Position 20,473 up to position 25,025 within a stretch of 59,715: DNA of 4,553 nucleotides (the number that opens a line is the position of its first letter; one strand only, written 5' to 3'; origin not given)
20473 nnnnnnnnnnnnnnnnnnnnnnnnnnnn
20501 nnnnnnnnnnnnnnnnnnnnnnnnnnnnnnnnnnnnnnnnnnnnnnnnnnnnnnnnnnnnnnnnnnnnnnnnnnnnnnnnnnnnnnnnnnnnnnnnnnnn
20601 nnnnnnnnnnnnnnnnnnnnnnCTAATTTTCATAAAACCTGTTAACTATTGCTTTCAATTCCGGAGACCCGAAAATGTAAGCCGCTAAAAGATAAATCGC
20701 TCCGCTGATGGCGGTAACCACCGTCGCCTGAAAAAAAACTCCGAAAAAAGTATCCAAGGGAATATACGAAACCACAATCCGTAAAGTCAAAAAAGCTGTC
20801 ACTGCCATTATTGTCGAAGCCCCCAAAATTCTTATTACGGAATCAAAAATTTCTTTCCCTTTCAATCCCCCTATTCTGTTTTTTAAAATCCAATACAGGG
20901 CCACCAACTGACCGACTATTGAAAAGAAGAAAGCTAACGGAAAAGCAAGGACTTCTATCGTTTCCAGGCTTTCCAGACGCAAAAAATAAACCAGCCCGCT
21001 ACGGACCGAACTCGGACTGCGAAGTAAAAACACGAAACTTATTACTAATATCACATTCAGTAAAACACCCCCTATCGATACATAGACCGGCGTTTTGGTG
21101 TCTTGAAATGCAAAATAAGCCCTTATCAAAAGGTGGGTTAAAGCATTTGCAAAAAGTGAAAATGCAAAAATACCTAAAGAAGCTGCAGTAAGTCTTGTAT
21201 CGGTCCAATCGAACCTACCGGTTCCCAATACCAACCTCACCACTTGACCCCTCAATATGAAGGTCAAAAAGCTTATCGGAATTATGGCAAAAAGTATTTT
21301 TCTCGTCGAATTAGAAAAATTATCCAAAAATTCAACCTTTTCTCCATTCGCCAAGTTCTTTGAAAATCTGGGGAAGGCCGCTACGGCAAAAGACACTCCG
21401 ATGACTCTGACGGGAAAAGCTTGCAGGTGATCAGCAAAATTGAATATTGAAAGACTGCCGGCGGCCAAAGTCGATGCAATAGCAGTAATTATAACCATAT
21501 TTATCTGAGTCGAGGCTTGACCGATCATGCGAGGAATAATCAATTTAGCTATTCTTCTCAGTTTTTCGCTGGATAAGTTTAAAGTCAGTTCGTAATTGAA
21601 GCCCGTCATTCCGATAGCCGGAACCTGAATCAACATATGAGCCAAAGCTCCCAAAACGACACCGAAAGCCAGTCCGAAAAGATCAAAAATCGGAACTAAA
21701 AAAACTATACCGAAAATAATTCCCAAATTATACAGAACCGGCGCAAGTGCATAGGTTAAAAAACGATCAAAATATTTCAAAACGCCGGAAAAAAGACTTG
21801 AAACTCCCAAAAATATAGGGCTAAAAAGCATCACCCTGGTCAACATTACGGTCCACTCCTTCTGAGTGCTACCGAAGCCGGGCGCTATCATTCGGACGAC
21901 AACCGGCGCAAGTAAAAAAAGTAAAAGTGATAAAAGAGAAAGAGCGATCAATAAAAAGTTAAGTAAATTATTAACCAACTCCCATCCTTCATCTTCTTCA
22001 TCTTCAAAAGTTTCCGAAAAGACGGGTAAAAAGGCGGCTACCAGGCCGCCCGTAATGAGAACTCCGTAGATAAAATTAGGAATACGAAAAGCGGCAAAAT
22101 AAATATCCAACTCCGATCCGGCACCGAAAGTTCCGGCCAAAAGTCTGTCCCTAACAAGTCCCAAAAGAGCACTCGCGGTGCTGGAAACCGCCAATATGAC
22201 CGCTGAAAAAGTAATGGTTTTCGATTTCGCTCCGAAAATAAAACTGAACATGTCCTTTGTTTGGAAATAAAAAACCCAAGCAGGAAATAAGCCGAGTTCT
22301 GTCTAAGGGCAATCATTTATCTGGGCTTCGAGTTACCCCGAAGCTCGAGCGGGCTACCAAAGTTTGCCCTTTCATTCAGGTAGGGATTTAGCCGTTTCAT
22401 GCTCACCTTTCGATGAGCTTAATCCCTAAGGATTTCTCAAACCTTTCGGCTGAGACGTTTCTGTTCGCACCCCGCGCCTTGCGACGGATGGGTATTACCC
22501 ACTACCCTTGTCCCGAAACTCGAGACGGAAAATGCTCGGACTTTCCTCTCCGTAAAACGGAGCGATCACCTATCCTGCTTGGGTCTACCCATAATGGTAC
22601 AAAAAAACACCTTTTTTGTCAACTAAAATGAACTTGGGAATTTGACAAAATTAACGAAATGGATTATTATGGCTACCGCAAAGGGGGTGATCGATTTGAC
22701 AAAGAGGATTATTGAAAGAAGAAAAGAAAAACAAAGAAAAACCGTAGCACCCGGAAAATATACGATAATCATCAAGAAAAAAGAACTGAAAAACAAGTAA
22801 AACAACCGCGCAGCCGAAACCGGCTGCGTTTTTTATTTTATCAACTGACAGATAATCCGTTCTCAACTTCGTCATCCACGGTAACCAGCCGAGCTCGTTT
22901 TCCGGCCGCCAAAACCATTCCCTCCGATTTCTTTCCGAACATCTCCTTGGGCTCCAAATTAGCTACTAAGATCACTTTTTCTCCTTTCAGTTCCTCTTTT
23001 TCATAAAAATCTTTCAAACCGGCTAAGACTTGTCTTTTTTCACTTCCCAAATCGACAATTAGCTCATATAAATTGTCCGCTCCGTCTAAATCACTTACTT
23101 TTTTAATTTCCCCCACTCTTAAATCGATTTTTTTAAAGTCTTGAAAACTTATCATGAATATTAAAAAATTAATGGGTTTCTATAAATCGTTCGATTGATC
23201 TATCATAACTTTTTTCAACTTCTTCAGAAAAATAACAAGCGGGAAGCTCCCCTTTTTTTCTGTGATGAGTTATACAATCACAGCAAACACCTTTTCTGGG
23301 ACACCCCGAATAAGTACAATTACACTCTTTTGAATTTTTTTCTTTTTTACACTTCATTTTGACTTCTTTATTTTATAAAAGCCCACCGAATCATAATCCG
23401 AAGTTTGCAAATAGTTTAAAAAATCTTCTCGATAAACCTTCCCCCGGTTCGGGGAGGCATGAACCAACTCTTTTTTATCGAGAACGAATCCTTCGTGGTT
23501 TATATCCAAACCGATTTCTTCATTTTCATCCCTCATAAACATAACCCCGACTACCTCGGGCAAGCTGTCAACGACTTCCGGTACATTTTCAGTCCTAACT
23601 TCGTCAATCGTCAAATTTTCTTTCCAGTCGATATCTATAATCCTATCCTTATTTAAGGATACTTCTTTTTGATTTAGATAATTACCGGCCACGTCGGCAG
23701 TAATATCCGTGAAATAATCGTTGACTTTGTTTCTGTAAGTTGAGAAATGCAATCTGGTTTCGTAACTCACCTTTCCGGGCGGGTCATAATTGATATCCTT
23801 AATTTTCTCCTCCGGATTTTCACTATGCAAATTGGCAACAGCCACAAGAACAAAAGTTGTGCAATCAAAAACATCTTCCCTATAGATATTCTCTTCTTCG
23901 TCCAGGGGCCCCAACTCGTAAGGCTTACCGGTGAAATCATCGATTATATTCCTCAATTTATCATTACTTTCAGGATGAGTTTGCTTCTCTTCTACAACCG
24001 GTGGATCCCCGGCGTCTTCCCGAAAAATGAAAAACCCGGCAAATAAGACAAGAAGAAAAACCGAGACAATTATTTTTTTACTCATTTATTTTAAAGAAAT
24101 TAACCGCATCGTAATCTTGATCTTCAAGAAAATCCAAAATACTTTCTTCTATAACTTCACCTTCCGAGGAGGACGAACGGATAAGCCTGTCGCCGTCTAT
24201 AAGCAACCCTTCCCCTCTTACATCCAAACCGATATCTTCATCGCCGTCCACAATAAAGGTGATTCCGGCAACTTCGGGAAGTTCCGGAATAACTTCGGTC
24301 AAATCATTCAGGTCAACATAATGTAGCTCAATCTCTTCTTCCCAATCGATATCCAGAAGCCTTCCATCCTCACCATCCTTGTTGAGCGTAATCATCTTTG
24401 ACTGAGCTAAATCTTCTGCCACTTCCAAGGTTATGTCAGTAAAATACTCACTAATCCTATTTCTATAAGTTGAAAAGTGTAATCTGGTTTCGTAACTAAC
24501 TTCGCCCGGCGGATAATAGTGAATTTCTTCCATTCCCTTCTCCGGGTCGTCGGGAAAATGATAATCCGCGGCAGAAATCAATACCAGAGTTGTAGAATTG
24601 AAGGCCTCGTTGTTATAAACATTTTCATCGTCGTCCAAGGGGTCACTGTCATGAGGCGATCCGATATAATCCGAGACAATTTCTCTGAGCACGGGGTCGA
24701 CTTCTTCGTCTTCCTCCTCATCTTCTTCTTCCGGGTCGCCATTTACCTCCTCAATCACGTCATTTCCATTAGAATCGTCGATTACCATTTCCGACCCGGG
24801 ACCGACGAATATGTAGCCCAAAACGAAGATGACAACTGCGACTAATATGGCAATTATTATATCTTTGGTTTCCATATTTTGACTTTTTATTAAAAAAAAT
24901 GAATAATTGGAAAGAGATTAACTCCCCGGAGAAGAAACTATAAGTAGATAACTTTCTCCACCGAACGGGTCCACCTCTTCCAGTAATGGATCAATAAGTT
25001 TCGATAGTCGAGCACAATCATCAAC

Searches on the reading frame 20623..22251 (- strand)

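Call 93: search_protein_families(library=pfam, proteins=[window:20623-22251:-], max_evalue=0.0001)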
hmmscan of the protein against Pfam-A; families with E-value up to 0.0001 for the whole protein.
window:20623-22251:- (542 aa): 1 family
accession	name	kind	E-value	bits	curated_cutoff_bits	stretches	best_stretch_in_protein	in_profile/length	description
PF03023.19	MurJ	-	1.4e-86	291.3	27.4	1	39-503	2-447/451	Lipid II flippase MurJ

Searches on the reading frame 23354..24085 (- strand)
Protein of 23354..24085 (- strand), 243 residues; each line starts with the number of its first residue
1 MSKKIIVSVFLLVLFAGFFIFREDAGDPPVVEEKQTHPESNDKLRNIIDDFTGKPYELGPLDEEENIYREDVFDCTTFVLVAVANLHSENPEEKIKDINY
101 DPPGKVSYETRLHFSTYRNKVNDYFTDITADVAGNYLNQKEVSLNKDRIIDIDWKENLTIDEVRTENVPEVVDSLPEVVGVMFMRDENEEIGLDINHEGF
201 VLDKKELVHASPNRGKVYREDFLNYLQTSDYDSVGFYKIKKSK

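Call 93: search_protein_families(library=pfam, proteins=[window:23354-24085:-], max_evalue=0.0001)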
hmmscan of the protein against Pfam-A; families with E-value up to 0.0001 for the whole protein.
window:23354-24085:- (243 aa): 1 family
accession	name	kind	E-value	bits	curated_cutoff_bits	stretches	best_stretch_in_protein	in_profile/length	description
PF07313.18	AmiA-like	-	2.4e-14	53.8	27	1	50-229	5-199/202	N-acetylmuramoyl-L-alanine amidase-like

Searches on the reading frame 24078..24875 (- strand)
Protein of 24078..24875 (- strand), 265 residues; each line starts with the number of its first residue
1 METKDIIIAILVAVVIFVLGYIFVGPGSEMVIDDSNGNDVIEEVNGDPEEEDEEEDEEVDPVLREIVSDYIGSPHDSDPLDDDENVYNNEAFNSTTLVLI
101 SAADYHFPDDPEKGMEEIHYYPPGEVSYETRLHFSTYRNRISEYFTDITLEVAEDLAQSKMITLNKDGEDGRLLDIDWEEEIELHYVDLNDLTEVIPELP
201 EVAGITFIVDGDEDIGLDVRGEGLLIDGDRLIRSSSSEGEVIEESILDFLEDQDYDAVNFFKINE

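Call 93: search_protein_families(library=pfam, proteins=[window:24078-24875:-], max_evalue=0.0001)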
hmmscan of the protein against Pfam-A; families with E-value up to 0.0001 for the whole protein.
window:24078-24875:- (265 aa): 1 family
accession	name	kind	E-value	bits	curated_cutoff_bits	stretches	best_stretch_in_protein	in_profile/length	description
PF07313.18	AmiA-like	-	1.5e-06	28.3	27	1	112-253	55-199/202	N-acetylmuramoyl-L-alanine amidase-like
